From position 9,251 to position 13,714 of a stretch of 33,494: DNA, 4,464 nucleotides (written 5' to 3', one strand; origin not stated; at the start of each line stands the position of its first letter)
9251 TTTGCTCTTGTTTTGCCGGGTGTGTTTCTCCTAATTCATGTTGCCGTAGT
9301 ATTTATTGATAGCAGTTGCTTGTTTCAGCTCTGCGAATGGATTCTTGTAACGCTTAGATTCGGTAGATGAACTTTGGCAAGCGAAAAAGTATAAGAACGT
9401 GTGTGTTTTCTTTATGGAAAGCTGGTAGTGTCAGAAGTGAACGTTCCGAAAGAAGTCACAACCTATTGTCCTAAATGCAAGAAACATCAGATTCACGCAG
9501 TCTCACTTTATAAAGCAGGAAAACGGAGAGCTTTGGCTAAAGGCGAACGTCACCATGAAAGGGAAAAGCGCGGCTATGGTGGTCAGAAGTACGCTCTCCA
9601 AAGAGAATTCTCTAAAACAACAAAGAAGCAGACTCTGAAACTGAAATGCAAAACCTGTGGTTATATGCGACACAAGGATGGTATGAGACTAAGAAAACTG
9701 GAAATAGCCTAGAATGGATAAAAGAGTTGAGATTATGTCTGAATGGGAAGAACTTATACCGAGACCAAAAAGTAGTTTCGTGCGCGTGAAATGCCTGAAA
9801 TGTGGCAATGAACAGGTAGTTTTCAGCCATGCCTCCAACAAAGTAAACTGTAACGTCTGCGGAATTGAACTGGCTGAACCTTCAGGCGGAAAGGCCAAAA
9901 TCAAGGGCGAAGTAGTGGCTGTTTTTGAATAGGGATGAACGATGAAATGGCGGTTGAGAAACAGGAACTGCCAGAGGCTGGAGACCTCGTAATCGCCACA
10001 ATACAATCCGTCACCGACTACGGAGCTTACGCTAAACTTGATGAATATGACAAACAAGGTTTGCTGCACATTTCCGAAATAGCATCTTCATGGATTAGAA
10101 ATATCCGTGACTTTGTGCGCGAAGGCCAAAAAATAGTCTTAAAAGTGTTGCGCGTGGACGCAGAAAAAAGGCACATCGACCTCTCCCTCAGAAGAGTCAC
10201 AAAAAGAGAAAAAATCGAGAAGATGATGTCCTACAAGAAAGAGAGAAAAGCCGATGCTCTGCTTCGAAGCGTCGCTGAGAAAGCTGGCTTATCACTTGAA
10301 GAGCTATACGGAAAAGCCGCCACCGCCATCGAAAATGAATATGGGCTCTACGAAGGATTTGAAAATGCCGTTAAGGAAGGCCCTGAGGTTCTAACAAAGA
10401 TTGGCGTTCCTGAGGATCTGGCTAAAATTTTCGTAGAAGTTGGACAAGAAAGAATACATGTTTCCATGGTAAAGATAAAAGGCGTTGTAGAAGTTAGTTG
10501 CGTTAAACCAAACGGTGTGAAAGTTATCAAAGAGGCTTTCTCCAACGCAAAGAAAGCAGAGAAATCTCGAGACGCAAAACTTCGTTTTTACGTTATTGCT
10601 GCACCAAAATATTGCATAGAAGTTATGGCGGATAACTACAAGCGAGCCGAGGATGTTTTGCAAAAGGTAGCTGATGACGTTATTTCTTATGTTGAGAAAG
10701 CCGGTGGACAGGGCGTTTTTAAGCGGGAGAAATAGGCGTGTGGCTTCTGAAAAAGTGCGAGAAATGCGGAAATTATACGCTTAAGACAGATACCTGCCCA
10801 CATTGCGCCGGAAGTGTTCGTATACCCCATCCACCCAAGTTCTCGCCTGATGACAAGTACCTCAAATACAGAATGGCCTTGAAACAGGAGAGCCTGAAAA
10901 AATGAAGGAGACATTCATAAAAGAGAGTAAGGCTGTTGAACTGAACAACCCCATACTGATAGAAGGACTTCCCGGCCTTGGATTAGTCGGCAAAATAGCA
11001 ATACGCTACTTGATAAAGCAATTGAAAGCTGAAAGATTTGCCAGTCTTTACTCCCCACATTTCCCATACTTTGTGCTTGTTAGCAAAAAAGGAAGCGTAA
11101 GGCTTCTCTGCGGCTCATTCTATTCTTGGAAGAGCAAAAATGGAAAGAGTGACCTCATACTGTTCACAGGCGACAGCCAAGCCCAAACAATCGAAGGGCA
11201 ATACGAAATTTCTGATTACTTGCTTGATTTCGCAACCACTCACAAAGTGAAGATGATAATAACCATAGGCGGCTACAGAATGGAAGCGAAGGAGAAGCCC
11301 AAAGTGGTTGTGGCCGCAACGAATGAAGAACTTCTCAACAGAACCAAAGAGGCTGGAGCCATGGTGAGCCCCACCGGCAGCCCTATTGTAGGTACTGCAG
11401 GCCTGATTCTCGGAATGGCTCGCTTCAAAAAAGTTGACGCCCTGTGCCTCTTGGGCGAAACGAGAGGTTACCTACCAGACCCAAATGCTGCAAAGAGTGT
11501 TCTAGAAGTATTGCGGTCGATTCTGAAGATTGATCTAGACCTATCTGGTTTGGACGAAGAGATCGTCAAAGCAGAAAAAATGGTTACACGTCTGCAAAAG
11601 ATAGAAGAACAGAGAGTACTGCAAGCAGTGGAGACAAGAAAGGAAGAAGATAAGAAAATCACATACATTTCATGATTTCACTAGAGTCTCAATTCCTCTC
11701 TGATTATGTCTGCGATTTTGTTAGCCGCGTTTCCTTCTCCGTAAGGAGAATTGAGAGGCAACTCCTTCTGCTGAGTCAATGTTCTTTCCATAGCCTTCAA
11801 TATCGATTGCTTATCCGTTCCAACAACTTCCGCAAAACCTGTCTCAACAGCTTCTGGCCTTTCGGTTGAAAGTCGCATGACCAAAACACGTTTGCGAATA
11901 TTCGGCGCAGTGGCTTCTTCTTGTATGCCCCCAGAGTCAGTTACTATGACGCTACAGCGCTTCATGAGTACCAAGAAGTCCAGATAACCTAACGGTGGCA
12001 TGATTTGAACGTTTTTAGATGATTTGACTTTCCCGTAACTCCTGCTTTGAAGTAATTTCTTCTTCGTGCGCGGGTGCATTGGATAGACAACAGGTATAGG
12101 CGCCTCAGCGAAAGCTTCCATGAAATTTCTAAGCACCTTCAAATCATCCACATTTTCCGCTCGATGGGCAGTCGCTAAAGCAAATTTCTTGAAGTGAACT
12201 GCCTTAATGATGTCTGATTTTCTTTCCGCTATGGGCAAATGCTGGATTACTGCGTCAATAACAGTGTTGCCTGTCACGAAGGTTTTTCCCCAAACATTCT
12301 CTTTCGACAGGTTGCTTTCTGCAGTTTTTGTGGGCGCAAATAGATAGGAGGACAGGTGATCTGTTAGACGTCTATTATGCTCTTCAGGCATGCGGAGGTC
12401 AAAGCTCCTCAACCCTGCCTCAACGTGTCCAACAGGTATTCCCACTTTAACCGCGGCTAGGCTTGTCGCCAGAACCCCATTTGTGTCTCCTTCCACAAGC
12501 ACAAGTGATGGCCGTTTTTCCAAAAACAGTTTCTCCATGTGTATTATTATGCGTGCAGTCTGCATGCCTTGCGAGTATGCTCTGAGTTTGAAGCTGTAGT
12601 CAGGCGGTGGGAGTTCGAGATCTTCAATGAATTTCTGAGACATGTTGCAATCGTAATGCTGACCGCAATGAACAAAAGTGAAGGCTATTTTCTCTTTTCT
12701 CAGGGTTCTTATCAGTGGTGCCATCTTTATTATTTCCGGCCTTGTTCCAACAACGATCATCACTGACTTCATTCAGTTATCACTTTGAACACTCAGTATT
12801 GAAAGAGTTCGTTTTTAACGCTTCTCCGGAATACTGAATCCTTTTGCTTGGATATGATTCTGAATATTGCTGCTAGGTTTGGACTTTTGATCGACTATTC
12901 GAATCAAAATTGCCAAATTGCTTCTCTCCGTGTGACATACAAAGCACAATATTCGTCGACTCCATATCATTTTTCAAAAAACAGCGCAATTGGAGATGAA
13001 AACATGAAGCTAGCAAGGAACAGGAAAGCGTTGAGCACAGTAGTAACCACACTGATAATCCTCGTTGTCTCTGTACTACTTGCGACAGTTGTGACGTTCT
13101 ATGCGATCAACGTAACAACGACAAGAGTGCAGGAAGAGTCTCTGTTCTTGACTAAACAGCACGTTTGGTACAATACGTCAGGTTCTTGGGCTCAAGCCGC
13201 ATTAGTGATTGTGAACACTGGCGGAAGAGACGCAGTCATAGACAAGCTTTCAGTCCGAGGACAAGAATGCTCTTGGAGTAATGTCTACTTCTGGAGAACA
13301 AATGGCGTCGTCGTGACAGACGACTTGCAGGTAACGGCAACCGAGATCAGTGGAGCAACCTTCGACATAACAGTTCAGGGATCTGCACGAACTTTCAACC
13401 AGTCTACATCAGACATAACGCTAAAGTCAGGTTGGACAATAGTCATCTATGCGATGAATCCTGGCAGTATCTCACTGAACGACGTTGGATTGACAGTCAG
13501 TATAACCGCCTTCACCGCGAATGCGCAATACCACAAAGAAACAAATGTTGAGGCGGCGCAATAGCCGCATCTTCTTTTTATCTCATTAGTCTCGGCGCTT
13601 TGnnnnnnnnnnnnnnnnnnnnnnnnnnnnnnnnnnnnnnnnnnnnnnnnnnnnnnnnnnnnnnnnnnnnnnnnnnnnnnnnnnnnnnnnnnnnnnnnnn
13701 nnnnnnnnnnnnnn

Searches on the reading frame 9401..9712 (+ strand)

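Call 7: search_protein_families(library=pfam, proteins=[window:9401-9712:+], max_evalue=0.001)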
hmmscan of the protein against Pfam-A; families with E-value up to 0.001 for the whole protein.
window:9401-9712:+ (103 aa): 1 family
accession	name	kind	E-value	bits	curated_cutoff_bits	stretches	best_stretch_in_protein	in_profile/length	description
PF00935.25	Ribosomal_L44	-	4.1e-25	88.4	25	1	28-102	1-75/76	Ribosomal protein L44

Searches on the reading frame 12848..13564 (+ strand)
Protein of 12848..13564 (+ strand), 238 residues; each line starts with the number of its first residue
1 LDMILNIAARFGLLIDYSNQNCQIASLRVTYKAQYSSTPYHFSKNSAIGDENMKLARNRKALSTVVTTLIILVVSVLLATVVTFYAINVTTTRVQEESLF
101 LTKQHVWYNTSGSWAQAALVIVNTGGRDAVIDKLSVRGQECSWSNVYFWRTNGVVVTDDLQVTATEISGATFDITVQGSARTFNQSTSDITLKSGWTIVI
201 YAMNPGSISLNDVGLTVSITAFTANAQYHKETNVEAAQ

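Call 8: search_protein_families(library=pfam, proteins=[window:12848-13564:+], max_evalue=0.001)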
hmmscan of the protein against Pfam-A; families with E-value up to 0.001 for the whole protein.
window:12848-13564:+ (238 aa): 0 families

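Call 39: search_protein_families(library=ncbifam, proteins=[window:12848-13564:+], max_evalue=0.1)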
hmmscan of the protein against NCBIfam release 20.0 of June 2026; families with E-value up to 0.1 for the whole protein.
window:12848-13564:+ (238 aa): 2 families
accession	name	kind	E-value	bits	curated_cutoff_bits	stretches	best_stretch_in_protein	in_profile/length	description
NF046073.1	UpsA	equivalog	0.00019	21.6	130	1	59-181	1-123/136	pilin subunit UpsA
NF011848.0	PRK15320.1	equivalog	0.022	14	508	1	79-130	132-183/251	transcriptional activator SprB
